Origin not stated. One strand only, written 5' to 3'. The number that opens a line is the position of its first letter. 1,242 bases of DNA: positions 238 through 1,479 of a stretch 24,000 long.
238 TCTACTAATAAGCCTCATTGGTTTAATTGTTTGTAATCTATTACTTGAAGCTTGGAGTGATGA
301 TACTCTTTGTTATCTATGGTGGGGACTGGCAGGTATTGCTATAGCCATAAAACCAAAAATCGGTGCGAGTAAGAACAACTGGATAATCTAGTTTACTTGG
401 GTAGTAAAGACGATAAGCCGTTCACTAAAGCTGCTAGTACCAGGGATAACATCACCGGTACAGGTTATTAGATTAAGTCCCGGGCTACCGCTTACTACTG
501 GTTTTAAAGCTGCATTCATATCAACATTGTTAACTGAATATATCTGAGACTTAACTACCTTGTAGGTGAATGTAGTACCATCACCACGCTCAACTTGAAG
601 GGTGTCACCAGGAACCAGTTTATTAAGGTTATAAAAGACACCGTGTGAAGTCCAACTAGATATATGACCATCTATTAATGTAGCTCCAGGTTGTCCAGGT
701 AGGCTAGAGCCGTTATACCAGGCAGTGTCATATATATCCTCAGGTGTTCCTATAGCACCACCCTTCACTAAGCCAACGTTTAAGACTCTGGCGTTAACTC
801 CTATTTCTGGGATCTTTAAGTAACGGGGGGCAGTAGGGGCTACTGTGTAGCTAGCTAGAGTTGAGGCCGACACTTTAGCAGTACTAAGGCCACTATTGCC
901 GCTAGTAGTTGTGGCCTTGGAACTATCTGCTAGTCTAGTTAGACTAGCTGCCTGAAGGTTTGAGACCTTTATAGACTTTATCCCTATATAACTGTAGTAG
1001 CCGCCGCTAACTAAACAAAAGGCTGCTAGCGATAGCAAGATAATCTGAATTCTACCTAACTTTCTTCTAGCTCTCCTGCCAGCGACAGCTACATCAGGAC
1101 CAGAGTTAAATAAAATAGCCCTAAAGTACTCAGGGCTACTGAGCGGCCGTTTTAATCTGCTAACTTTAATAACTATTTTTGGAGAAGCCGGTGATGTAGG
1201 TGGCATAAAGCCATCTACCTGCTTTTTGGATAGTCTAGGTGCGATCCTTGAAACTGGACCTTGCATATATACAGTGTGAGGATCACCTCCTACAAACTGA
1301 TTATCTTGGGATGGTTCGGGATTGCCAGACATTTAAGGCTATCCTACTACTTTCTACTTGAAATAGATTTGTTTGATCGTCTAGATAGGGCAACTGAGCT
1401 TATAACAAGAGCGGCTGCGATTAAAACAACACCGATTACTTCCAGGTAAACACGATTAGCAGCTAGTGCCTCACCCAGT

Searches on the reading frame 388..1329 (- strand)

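Call 75: search_protein_families(library=pfam, max_evalue=0.001, proteins=[window:388-1329:-])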
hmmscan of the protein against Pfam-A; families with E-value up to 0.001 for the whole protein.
window:388-1329:- (313 aa): 1 family
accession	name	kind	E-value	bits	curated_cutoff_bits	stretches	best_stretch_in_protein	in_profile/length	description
PF04203.18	Sortase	-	1.5e-19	70.4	26.6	1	171-311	1-124/125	Sortase domain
